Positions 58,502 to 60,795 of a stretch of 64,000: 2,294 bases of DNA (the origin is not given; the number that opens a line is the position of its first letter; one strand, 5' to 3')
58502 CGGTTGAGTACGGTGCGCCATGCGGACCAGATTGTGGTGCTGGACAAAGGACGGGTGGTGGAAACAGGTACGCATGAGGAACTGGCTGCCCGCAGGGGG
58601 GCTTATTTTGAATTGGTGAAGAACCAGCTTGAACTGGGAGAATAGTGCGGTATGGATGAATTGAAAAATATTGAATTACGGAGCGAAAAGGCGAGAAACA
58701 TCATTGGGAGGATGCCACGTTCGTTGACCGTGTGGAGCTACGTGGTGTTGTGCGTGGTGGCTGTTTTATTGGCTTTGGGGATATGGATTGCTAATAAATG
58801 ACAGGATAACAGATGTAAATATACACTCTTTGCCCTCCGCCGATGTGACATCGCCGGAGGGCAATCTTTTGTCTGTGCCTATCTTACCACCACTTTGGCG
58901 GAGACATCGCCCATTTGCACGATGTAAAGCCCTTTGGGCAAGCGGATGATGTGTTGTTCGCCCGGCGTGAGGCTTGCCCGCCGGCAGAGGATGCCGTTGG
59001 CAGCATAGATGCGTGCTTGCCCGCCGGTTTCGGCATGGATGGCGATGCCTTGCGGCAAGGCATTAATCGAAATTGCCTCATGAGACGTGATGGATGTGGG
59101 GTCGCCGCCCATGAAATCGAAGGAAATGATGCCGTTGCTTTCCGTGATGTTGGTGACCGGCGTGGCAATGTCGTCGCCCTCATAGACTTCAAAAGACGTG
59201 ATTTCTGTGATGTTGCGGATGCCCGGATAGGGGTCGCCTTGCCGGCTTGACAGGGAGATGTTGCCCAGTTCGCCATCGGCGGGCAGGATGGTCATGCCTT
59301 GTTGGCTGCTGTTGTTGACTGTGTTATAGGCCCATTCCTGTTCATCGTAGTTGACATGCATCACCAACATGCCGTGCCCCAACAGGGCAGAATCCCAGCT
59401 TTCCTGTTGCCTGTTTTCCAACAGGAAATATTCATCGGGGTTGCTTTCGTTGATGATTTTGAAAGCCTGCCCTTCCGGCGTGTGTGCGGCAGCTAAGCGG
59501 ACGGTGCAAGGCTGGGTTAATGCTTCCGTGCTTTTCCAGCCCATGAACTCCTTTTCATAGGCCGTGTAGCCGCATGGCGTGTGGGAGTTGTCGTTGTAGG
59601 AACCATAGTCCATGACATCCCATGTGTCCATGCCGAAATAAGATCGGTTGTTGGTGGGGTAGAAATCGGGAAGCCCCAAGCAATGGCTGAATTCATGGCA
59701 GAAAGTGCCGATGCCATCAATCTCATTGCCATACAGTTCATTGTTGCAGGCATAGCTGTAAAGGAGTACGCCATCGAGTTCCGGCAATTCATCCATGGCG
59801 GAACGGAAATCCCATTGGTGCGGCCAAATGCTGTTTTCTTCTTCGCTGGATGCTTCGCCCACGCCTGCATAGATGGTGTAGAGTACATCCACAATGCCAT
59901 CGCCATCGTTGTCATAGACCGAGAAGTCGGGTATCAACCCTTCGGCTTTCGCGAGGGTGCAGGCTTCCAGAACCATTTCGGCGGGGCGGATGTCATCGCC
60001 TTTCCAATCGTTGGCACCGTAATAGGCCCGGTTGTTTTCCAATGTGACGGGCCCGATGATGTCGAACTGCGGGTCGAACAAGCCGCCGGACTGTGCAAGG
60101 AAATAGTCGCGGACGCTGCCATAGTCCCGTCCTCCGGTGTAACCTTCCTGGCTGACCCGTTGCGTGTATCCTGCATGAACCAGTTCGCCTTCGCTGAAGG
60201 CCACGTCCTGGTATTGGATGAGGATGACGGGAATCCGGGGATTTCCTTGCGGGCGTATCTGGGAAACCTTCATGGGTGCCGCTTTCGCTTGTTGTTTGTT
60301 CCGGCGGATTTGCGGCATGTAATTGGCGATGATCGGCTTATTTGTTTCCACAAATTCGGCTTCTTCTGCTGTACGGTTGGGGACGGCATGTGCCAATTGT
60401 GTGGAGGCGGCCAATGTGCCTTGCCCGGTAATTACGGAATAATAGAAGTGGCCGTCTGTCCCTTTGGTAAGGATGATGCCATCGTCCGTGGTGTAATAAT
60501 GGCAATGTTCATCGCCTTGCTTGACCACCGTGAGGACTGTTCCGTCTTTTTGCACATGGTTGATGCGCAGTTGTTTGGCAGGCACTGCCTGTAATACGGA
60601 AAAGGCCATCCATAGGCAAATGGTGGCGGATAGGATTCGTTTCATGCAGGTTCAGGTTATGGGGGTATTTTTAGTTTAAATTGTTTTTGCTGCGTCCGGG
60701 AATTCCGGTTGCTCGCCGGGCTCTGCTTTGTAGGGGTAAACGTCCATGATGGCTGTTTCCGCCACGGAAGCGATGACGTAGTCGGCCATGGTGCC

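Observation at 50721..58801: Compact radical-SAM/SPASM RiPP cluster with its own transmembrane regulator, an in-operon outer-membrane barrel and a C39 exporter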

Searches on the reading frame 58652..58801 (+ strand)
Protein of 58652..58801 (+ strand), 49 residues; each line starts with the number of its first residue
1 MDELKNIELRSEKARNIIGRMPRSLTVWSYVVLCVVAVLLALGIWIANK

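Call 3: search_protein_families(library=ncbifam, proteins=[window:58652-58801:+], max_evalue=0.01)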
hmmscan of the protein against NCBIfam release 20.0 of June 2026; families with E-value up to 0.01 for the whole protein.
window:58652-58801:+ (49 aa): 0 families

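Call 4: search_protein_families(library=pfam, proteins=[window:58652-58801:+], max_evalue=0.01)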
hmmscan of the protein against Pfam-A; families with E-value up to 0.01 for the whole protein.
window:58652-58801:+ (49 aa): 0 families

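Call 50: search_protein_families(library=ncbifam, proteins=[window:58652-58801:+], max_evalue=10)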
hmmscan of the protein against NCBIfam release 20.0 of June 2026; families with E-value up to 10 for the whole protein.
window:58652-58801:+ (49 aa): 0 families

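Call 77: search_protein_representatives(protein=window:58652-58801:+)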
Query: 49 residues. Proteins with E-value up to 0.001 (for the whole library): 24; up to 1e-10: 1; up to 1e-30: 0. The best 24 are listed.
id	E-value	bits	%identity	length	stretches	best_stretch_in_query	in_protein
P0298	6.3e-18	78.7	83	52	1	1-47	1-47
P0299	9.3e-06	41.1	48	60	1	1-46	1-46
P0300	1.2e-05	40.7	50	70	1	5-42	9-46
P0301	1.6e-05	40.4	43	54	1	5-46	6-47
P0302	2.9e-05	39.5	48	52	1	3-44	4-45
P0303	3.6e-05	39.3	56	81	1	5-47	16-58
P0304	4.5e-05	39.0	55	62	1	4-41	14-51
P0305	7.0e-05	38.4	55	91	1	5-46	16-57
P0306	8.8e-05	38.1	39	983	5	14-49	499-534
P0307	1.2e-04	37.7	51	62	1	1-47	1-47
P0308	1.8e-04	37.1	53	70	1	2-44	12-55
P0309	2.3e-04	36.8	48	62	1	1-48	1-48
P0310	2.3e-04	36.8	46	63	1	7-47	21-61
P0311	2.4e-04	36.7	50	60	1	3-44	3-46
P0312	3.2e-04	36.4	55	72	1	5-44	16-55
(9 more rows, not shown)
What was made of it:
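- There are 22 independent clusters of 44-91 aa proteins (call 77).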

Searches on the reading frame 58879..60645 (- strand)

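Call 3: search_protein_families(library=ncbifam, proteins=[window:58879-60645:-], max_evalue=0.01)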
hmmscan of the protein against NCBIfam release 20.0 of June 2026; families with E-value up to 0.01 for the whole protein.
window:58879-60645:- (588 aa): 2 families
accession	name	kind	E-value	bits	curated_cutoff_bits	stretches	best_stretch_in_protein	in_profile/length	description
TIGR03296.1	M6dom_TIGR03296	domain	4e-55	187.7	110.8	1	140-430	1-286/286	M6 family metalloprotease domain-containing protein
NF052323.1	T9SSA_dep_M6i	equivalog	7.3e-07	27.5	600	1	313-416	254-358/1043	T9SS-dependent M6-like inactivated metalloprotease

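Call 4: search_protein_families(library=pfam, proteins=[window:58879-60645:-], max_evalue=0.01)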
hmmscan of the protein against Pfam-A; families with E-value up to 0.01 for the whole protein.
window:58879-60645:- (588 aa): 1 family
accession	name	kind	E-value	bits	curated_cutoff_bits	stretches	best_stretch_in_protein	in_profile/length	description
PF05547.17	Peptidase_M6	-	1.7e-16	60.8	22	1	165-368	55-285/294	Immune inhibitor A peptidase M6, catalytic domain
